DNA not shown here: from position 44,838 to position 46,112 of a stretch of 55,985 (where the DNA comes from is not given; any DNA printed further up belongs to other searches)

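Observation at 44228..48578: Uncharacterised exopolymer module: beta-barrel OMP + pseudo-receiver::PIG-L deacetylase + ATP-grasp ligase + processive GT2 synthase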

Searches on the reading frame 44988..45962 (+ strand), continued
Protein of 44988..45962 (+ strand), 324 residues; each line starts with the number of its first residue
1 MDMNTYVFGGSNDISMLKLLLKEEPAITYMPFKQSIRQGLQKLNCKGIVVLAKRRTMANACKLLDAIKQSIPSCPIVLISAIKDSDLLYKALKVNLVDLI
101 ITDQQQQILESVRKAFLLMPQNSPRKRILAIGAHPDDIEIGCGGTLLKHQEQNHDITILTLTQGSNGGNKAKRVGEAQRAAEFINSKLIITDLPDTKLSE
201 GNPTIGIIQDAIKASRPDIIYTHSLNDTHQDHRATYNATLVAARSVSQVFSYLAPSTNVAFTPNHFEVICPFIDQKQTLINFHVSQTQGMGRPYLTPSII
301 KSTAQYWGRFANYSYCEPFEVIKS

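Call 39: search_protein_families(library=ncbifam, proteins=[L026:11841-12554:+, L004:6930-7658:-, L089:12006-12806:-], max_evalue=0.1)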
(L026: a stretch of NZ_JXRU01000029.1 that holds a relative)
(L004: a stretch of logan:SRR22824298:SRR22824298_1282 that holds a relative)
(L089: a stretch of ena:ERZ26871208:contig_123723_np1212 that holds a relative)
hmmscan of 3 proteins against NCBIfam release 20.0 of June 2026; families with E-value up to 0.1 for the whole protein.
L026:11841-12554:+ (237 aa): 9 families
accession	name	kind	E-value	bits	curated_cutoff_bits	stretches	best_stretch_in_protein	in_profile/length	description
NF006702.0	PRK09248.1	domain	2.2e-15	56.8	264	2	8-89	5-88/246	PHP domain-containing protein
NF006251.0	PRK08392.1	equivalog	3e-09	36.7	212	1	9-83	3-77/216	hypothetical protein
TIGR01856.1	hisJ_fam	subfamily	4.2e-06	26.7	90.2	1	9-49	2-42/252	histidinol-phosphatase HisJ family protein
NF038032.1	CehA_McbA_metalo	domain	0.00023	20.7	80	1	8-75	5-66/315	CehA/McbA family metallohydrolase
NF005928.0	PRK07945.1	equivalog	0.00035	20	250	1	4-86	96-184/337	PHP domain-containing protein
NF004981.0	PRK06361.1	equivalog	0.0012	18.2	117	1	9-75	3-70/217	histidinol phosphate phosphatase domain-containing protein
NF005596.0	PRK07328.1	subfamily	0.0016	17.9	202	1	7-46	3-42/269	histidinol-phosphatase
NF006375.0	PRK08609.1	equivalog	0.0048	15.5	426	1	5-46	334-374/571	DNA polymerase/3'-5' exonuclease PolX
NF041577.1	nside_bi_sphtase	equivalog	0.011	15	400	1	9-77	5-66/276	3',5'-nucleoside bisphosphate phosphatase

L004:6930-7658:- (242 aa): 12 families
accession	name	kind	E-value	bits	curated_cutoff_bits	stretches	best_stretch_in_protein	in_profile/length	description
NF006251.0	PRK08392.1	equivalog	7.6e-18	64.8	212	2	10-93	3-85/216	hypothetical protein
NF006702.0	PRK09248.1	domain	5.4e-09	35.9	264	1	9-100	5-100/246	PHP domain-containing protein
NF041661.1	Cycl_ph_dihydrol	equivalog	2e-07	30.6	500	1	10-82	1-67/259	phosphoribosyl 1,2-cyclic phosphate 1,2-diphosphodiesterase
NF005596.0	PRK07328.1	subfamily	1.3e-06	28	202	1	163-224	170-238/269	histidinol-phosphatase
NF005928.0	PRK07945.1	equivalog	1.5e-06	27.8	250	1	6-92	97-190/337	PHP domain-containing protein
NF006375.0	PRK08609.1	equivalog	4.4e-05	22.2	426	1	7-102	335-438/571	DNA polymerase/3'-5' exonuclease PolX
NF005235.0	PRK06740.1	equivalog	5.1e-05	22.9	442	1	178-229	255-306/335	histidinol phosphate phosphatase domain-containing protein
TIGR01856.1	hisJ_fam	subfamily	0.00018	21.3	90.2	1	10-65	2-70/252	histidinol-phosphatase HisJ family protein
NF041577.1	nside_bi_sphtase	equivalog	0.002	17.3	400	1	9-45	4-40/276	3',5'-nucleoside bisphosphate phosphatase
NF038032.1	CehA_McbA_metalo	domain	0.0023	17.4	80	1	8-75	4-66/315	CehA/McbA family metallohydrolase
NF004981.0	PRK06361.1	equivalog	0.012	15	117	0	174-229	131-188/217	histidinol phosphate phosphatase domain-containing protein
NF047791.1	RNaseRnm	equivalog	0.021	14.1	375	1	10-76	4-66/275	RNase RNM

L089:12006-12806:- (266 aa): 2 families
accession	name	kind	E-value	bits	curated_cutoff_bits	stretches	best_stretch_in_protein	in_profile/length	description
TIGR04390.1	OMP_YaiO_dom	domain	2.6e-10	40.7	32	1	80-246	50-215/230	YaiO family outer membrane beta-barrel protein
NF041027.1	GSU2204_Se_pt_1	equivalog_domain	0.00027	19.9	350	1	96-247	305-452/580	GSU2204 family CXXCH-containing (seleno)protein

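Call 46: search_protein_families(library=pfam, proteins=[L018:790-1644:+, L018:1790-3052:+, L018:3061-3882:+, L018:3882-4430:+, L018:10932-11582:-, L018:11570-12595:-, L018:12607-13128:-, L018:13128-15602:-, L018:15838-17370:-, L018:17488-18618:+], max_evalue=0.001)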
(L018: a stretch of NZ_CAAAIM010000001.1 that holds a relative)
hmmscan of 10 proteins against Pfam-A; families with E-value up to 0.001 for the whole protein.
L018:790-1644:+ (284 aa): 2 families
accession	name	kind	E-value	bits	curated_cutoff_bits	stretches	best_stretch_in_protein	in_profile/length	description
PF01039.27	Carboxyl_trans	-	4.1e-17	62.4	22.3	1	94-239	26-176/493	Carboxyl transferase domain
PF17848.7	Zn_ribbon_ACC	-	3e-09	37.3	24.5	1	27-52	1-26/26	Acetyl-CoA carboxylase zinc finger domain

L018:1790-3052:+ (420 aa): 2 families
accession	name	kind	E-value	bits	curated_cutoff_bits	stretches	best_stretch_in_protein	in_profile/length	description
PF02875.26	Mur_ligase_C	-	3.5e-12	47.7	28.4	1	287-408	1-127/127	Mur ligase, glutamate ligase domain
PF08245.18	Mur_ligase_M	-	1.8e-09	38.3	24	1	51-193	1-114/200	Mur ligase middle domain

L018:3061-3882:+ (273 aa): 1 family
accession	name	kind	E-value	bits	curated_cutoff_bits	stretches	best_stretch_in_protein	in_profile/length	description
PF05036.18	SPOR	-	5.7e-14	52.6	21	1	196-268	4-75/76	SPOR domain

L018:3882-4430:+ (182 aa): 1 family
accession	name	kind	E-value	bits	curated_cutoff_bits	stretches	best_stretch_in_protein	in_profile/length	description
PF02674.22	Colicin_V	-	2.7e-36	125.2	29.3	1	7-145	1-140/144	Colicin V production protein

L018:10932-11582:- (216 aa): 1 family
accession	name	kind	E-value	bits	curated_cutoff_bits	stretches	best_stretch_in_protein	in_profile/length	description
PF01467.32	CTP_transf_like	-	1.1e-20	74.7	21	1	6-184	1-132/133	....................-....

L018:11570-12595:- (341 aa): 3 families
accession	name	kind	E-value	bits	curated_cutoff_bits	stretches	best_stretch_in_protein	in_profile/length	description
PF21694.2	DNA_pol3_delta_C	-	7e-16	58.8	27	1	209-313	2-106/121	DNA polymerase III delta subunit, C-terminal domain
PF06144.19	DNA_pol3_delta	-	6.6e-11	42.7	21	1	20-125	1-112/124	DNA polymerase III, delta subunit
PF14840.11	DNA_pol3_delt_C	-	3.3e-07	31.1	27.3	1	212-332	2-121/125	Processivity clamp loader gamma complex DNA pol III C-term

L018:12607-13128:- (173 aa): 1 family
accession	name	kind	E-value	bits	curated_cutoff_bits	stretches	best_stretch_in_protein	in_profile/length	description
PF04390.17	LptE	-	3.3e-10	41.1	23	1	44-157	19-118/118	Lipopolysaccharide-assembly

L018:13128-15602:- (824 aa): 6 families
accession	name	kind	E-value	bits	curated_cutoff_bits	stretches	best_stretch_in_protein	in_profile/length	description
PF13603.12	tRNA-synt_1_2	-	9.1e-77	257.2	25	1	221-403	1-184/185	Leucyl-tRNA synthetase, editing domain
PF00133.28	tRNA-synt_1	-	9.8e-57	193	22.7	2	14-224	2-225/414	tRNA synthetases class I (I, L, M and V)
PF09334.17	tRNA-synt_1g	-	1.4e-31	110.1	20.1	2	39-171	5-135/391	tRNA synthetases class I (M)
PF08264.19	Anticodon_1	-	5e-23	82.1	25.1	1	669-790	6-147/148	Anticodon-binding domain of tRNA ligase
PF01406.26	tRNA-synt_1e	-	9.4e-09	35.5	27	0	559-618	236-294/301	tRNA synthetases class I (C) catalytic domain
PF01921.24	tRNA-synt_1f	-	5.5e-05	22.7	27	0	570-613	276-318/360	tRNA synthetases class I (K)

L018:15838-17370:- (510 aa): 2 families
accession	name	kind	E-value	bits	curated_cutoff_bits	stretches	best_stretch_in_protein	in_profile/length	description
PF20154.4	LNT_N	-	1.1e-31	110.7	27.1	1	30-190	2-158/159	Apolipoprotein N-acyltransferase N-terminal domain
PF00795.27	CN_hydrolase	-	3.6e-18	66.3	23.2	1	240-474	6-247/256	Carbon-nitrogen hydrolase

L018:17488-18618:+ (376 aa): 3 families
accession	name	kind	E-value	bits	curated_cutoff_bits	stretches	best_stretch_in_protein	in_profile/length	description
PF16653.10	Sacchrp_dh_C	-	7.1e-20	72.6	31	1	141-361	1-247/265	Saccharopine dehydrogenase C-terminal domain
PF03435.24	Sacchrp_dh_NADP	-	4.2e-13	50.2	25.1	1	18-132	1-121/129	Saccharopine dehydrogenase NADP binding domain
PF01370.27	Epimerase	-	0.00024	21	20.9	1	18-90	1-69/240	NAD dependent epimerase/dehydratase family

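Call 59: find_related_loci(query=window:44988-45962:+, collection=metagenome_contigs, flank=6000)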
Query window:44988-45962:+ (324 aa) in metagenome_contigs; peptide patterns used: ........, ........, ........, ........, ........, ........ (x = any residue, [..] = any of these).
114 stretches matched a pattern; 24 encode a relative of the query (tblastn E <= 1e-3); 24 distinct loci.
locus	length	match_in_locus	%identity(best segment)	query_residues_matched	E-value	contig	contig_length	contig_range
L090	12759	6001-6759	44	68-321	4e-65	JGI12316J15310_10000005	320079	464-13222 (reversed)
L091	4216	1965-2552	41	125-319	3e-35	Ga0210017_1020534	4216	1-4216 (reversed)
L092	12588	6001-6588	37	133-323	2e-35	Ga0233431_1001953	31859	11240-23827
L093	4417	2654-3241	41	125-319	3e-35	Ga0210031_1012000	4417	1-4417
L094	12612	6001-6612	30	126-324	7e-17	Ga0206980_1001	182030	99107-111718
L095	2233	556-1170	27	127-324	1e-16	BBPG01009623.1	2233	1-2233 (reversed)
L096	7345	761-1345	28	127-323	3e-16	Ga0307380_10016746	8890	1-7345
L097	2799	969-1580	31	126-324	2e-16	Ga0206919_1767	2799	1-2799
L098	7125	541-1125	28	127-323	2e-16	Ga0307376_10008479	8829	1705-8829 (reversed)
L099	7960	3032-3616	28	127-323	2e-16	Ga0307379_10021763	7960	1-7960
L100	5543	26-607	26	128-323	1e-15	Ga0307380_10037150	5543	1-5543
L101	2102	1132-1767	29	117-323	7e-16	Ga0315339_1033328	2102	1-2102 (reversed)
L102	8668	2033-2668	28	117-323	2e-15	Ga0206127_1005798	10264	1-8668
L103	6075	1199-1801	26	121-323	4e-15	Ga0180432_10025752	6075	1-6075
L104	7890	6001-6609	28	126-323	4e-14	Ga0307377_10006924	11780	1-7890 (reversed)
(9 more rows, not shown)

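Call 60: find_encoding_contigs(protein=P0007, flank=6000, max_places=1)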
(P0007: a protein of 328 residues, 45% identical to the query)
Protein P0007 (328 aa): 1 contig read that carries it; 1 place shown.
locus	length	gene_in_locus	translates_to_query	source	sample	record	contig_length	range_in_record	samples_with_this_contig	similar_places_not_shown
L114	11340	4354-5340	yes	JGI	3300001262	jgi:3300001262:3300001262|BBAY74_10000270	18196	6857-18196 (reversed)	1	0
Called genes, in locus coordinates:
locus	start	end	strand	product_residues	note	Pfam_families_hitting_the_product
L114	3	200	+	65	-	?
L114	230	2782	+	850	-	PF01839:FG-GAP (faint), PF13517:FG-GAP_3, PF07593:UnbV_ASPIC, PF13517:FG-GAP_3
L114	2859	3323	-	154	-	PF01451:LMWPc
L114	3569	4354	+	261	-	-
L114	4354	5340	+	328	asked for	PF02585:PIG-L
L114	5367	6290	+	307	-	PF21360:PylC-like_N, PF02655:ATP-grasp_3, PF13535:ATP-grasp_4 (faint), PF15632:ATPgrasp_Ter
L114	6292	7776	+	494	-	PF13506:Glyco_transf_21, PF03142:Chitin_synth_2 (faint), PF13641:Glyco_tranf_2_3, PF00535:Glycos_transf_2, PF13632:Glyco_trans_2_3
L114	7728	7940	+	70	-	-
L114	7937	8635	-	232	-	PF00072:Response_reg, PF04397:LytTR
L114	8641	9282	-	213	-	-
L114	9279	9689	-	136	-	PF00072:Response_reg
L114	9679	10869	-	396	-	PF00989:PAS, PF13188:PAS_8, PF08447:PAS_3, PF13426:PAS_9, PF00512:HisKA, PF02518:HATPase_c, PF14501:HATPase_c_5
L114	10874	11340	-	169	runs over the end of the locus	PF07700:HNOB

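Call 61: find_encoding_contigs(protein=P0022, flank=6000, max_places=1)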
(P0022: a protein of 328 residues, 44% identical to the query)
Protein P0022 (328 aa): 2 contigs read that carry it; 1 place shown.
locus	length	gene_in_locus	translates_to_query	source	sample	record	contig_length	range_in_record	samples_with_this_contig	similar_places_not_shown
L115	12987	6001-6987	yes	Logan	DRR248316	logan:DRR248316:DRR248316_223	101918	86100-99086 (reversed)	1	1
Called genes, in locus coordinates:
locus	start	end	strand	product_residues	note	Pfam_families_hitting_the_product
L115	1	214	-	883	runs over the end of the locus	-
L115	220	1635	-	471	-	PF07394:DUF1501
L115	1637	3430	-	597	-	PF08811:DUF1800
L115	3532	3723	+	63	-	-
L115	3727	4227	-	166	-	-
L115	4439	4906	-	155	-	PF01451:LMWPc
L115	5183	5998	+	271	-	-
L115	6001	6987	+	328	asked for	PF02585:PIG-L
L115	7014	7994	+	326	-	PF21360:PylC-like_N, PF13535:ATP-grasp_4 (faint), PF02655:ATP-grasp_3, PF15632:ATPgrasp_Ter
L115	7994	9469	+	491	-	PF13506:Glyco_transf_21, PF13641:Glyco_tranf_2_3, PF00535:Glycos_transf_2, PF13632:Glyco_trans_2_3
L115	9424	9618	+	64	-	-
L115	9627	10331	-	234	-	PF00072:Response_reg, PF04397:LytTR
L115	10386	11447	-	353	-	PF00497:SBP_bac_3, PF00520:Ion_trans, PF00060:Lig_chan, PF07885:Ion_trans_2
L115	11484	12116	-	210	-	PF01613:Flavin_Reduct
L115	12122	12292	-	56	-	PF20027:DUF6435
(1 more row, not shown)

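Call 62: find_encoding_contigs(protein=P0009, flank=6000, max_places=1)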
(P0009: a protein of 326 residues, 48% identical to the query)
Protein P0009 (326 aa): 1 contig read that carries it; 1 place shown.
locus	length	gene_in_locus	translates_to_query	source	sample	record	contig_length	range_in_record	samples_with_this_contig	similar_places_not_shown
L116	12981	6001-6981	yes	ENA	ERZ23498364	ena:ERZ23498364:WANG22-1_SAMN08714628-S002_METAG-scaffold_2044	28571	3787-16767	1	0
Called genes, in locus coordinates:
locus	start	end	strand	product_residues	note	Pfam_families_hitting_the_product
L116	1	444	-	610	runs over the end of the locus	PF13522:GATase_6, PF13537:GATase_7, PF01380:SIS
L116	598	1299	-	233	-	PF00072:Response_reg, PF04397:LytTR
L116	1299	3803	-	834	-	PF00989:PAS, PF08448:PAS_4, PF13426:PAS_9, PF00989:PAS, PF08448:PAS_4, PF13426:PAS_9, PF00512:HisKA, PF02518:HATPase_c, +4 more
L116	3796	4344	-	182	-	PF07700:HNOB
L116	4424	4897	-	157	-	PF01451:LMWPc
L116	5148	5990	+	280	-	-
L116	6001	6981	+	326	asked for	PF02585:PIG-L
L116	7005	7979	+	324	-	PF21360:PylC-like_N, PF02655:ATP-grasp_3, PF15632:ATPgrasp_Ter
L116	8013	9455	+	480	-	PF13506:Glyco_transf_21, PF00535:Glycos_transf_2, PF13641:Glyco_tranf_2_3, PF13704:Glyco_tranf_2_4 (faint), PF13632:Glyco_trans_2_3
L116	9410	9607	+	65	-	-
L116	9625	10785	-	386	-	PF13519:VWA_2 (faint)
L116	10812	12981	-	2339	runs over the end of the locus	-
